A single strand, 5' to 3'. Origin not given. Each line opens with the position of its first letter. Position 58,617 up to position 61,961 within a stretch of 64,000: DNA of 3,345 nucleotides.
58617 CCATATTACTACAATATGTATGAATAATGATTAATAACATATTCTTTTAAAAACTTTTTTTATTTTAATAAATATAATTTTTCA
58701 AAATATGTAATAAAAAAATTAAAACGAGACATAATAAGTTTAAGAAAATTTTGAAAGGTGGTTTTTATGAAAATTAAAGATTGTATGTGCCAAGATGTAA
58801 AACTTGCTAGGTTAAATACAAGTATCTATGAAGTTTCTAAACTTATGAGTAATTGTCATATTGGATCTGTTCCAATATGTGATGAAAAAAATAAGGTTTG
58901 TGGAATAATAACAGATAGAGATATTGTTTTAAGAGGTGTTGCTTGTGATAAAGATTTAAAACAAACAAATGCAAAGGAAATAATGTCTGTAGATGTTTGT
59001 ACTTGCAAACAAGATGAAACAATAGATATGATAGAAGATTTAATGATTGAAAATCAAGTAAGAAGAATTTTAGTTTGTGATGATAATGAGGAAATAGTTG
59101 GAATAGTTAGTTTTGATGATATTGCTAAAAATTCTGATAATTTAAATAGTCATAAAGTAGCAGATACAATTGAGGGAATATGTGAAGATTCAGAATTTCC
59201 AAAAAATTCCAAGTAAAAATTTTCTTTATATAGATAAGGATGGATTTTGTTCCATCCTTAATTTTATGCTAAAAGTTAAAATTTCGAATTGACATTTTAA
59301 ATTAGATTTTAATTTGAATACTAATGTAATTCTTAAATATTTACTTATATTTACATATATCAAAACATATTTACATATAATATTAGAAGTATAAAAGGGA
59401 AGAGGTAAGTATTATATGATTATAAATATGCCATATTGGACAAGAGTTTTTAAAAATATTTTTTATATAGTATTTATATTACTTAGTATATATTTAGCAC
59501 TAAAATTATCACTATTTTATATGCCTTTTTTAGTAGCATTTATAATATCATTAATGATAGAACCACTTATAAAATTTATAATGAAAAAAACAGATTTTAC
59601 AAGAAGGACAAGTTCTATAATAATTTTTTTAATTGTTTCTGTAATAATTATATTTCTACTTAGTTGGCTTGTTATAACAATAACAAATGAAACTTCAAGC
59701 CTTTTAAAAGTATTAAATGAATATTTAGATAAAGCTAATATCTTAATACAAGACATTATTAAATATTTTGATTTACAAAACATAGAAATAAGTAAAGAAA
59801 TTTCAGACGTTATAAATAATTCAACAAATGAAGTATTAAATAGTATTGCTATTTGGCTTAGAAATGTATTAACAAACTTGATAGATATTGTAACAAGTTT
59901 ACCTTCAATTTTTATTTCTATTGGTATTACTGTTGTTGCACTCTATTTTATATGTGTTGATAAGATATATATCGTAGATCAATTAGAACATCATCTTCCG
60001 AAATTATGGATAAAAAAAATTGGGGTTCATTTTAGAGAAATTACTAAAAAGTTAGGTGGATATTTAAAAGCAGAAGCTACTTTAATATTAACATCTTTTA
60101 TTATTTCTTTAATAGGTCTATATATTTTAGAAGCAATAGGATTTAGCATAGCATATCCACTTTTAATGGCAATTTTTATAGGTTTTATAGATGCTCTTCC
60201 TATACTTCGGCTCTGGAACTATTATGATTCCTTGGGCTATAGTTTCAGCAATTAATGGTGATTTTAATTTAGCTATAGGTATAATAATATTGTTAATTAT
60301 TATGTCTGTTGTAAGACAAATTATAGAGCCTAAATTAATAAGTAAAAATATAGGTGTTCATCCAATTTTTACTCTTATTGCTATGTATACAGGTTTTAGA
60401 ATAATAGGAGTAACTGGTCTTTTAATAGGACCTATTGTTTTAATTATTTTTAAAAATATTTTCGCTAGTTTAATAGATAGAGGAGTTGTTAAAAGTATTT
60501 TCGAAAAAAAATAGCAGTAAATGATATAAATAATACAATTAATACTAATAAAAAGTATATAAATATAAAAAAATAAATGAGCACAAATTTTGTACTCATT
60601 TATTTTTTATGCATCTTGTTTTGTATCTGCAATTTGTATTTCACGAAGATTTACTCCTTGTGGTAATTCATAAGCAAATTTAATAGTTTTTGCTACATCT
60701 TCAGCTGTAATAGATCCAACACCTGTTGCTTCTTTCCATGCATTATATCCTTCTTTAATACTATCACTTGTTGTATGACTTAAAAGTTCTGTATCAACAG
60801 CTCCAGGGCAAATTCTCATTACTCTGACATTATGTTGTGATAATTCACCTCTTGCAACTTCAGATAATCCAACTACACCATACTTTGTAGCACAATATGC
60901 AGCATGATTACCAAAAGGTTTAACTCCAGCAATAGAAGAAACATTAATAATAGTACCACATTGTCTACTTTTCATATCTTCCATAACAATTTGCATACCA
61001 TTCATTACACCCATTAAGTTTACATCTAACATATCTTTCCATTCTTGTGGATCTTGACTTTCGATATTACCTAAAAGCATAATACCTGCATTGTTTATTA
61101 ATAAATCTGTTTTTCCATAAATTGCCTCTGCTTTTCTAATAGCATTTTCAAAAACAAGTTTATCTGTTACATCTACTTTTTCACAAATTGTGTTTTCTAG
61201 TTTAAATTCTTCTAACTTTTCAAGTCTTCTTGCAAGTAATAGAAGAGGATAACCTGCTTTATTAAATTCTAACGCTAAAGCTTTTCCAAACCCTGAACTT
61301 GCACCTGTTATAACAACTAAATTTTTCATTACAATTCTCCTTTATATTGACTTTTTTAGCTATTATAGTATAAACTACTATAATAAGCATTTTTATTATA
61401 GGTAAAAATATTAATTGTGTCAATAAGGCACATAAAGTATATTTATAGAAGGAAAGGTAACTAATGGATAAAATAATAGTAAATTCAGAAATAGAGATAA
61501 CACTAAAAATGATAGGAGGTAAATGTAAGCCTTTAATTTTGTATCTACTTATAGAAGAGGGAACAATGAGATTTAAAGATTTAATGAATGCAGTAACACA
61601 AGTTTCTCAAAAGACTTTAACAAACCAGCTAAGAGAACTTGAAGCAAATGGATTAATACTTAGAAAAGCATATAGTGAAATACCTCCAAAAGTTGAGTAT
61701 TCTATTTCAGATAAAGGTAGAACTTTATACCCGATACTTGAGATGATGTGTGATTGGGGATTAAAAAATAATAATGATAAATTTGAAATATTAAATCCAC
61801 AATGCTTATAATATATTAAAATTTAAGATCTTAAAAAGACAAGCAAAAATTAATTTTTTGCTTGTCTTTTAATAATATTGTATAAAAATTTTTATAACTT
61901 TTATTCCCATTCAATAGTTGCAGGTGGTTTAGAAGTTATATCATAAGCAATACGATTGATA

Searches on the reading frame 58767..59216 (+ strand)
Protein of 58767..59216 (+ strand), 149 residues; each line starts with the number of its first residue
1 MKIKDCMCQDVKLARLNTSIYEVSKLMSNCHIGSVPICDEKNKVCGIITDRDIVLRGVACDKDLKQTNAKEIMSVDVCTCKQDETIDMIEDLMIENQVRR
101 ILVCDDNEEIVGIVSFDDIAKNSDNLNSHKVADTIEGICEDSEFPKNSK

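Call 36: search_protein_families(library=pfam, proteins=[window:58767-59216:+], max_evalue=0.001)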
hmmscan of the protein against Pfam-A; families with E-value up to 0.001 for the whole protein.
window:58767-59216:+ (149 aa): 1 family
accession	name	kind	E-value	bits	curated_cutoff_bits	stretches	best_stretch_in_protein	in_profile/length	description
PF00571.33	CBS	-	1.6e-24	86.4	24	2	69-122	1-54/57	CBS domain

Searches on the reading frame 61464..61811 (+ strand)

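Call 36: search_protein_families(library=pfam, proteins=[window:61464-61811:+], max_evalue=0.001)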
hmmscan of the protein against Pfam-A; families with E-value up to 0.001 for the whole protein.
window:61464-61811:+ (115 aa): 5 families
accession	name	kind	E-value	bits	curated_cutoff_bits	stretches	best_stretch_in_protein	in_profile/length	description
PF01638.23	HxlR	-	1.7e-29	101.9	20.8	1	16-104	1-88/91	HxlR-like helix-turn-helix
PF01047.28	MarR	-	1.7e-05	25.1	24.6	1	25-68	8-50/59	MarR family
PF01022.26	HTH_5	-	0.00011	22.5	22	1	25-65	7-45/47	Bacterial regulatory protein, arsR family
PF03551.20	PadR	-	0.00032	21.1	27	0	36-87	18-71/75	Transcriptional regulator PadR-like family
PF13601.12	HTH_34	-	0.00042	20.9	27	0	25-88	5-68/80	Winged helix DNA-binding domain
